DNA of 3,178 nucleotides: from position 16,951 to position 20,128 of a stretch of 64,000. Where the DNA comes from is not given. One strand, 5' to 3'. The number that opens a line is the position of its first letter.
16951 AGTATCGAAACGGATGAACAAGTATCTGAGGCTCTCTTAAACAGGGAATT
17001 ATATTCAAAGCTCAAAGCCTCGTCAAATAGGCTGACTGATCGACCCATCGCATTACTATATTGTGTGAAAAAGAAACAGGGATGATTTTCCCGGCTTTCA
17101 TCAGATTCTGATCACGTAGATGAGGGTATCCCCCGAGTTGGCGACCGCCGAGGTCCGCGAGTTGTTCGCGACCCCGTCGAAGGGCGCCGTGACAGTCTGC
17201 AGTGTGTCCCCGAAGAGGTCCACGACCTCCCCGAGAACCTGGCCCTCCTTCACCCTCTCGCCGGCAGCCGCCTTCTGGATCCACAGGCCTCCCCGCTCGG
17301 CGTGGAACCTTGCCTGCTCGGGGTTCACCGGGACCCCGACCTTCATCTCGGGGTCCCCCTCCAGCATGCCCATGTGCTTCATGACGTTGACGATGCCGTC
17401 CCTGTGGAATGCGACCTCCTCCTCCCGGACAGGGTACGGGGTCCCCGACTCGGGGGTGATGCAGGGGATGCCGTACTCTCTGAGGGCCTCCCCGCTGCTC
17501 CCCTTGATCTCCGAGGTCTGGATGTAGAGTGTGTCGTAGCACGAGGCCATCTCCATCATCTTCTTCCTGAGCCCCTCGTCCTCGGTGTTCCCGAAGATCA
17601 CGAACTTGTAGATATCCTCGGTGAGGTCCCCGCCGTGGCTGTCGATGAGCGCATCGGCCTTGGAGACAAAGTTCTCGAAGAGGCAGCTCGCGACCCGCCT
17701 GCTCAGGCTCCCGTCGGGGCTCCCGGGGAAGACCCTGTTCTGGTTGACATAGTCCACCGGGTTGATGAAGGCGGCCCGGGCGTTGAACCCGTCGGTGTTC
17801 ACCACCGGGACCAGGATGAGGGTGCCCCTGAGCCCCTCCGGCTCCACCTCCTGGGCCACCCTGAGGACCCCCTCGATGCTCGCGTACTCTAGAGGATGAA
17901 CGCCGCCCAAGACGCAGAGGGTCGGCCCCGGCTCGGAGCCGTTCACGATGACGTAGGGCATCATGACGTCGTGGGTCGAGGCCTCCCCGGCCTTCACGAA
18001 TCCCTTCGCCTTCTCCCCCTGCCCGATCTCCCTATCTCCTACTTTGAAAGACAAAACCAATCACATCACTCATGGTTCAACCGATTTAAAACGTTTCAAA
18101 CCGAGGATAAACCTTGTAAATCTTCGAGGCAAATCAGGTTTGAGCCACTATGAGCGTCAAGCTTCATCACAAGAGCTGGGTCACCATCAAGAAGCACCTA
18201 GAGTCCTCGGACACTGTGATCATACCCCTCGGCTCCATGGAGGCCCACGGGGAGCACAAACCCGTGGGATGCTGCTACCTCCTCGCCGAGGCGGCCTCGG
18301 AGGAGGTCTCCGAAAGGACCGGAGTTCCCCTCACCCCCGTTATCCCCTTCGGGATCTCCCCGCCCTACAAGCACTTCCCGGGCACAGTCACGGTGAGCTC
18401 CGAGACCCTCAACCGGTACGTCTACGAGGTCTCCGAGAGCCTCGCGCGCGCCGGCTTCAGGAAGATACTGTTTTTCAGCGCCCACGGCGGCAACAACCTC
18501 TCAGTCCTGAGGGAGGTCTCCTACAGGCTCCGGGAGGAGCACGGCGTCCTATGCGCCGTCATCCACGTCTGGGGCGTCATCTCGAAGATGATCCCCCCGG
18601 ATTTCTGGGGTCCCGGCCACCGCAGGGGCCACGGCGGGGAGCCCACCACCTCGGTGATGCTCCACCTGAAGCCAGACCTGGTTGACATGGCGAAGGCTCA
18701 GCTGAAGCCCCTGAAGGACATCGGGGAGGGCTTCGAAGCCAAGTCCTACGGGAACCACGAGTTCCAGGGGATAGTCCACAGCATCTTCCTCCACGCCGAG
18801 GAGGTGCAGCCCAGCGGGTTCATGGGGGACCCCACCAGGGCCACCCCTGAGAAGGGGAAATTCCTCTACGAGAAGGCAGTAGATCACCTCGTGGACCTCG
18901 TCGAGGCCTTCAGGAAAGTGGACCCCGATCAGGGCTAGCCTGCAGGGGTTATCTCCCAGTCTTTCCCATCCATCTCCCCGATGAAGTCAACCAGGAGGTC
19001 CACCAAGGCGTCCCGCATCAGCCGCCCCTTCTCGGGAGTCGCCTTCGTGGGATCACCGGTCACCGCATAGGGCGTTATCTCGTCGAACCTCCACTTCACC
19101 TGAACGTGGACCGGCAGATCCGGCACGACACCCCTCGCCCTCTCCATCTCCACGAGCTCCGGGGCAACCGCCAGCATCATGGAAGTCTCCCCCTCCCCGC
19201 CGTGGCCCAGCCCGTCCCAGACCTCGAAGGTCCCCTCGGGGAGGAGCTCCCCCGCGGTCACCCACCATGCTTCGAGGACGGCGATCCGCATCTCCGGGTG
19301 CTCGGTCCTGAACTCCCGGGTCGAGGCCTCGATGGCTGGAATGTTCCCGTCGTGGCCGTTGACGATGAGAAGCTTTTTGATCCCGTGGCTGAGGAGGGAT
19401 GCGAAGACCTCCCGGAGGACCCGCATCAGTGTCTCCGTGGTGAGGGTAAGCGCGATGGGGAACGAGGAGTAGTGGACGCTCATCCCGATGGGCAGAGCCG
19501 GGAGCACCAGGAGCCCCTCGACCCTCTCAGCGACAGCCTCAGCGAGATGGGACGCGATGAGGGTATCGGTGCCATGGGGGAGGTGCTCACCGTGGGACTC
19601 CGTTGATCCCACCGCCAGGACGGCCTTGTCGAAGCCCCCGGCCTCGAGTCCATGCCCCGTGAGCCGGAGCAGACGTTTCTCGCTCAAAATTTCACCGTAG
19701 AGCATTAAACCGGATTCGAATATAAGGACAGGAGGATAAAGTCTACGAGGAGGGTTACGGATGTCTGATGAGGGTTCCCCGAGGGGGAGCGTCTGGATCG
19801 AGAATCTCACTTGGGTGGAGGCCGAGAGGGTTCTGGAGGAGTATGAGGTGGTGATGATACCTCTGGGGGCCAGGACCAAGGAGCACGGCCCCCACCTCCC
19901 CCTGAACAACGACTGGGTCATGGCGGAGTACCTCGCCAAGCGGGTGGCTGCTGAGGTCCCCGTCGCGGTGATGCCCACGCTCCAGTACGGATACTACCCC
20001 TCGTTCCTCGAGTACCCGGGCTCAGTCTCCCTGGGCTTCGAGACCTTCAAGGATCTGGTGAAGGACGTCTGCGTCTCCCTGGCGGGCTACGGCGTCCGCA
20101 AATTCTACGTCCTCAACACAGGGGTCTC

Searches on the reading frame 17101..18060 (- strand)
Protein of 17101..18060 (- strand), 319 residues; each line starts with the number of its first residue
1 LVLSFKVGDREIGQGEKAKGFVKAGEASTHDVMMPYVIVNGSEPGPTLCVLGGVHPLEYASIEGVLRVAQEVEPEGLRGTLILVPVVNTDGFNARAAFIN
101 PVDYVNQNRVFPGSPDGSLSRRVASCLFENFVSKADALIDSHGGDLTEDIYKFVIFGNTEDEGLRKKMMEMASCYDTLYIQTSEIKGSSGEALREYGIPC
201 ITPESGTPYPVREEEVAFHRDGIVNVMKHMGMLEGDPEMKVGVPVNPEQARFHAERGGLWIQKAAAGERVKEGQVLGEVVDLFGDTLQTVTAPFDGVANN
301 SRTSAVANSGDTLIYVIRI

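Call 45: search_protein_families(library=pfam, proteins=[window:17101-18060:-], max_evalue=0.001)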
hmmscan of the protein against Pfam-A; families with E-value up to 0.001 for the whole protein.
window:17101-18060:- (319 aa): 1 family
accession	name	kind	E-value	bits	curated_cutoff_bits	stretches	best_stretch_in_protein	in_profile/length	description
PF24827.1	AstE_AspA_cat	-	5.2e-19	69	25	1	44-229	1-191/192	Succinylglutamate desuccinylase/Aspartoacylase catalytic domain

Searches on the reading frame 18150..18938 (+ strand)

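Call 45: search_protein_families(library=pfam, proteins=[window:18150-18938:+], max_evalue=0.001)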
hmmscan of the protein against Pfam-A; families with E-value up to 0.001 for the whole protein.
window:18150-18938:+ (262 aa): 1 family
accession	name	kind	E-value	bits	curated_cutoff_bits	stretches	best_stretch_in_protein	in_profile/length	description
PF02633.19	Creatininase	-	7.6e-59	199.5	31.3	1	7-251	2-238/238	Creatinine amidohydrolase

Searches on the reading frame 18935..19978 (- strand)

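Call 45: search_protein_families(library=pfam, proteins=[window:18935-19978:-], max_evalue=0.001)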
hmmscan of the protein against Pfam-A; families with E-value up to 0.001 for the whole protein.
window:18935-19978:- (347 aa): 1 family
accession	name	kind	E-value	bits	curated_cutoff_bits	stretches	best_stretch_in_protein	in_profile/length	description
PF02633.19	Creatininase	-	8.4e-64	215.7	31.3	1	117-333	16-238/238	Creatinine amidohydrolase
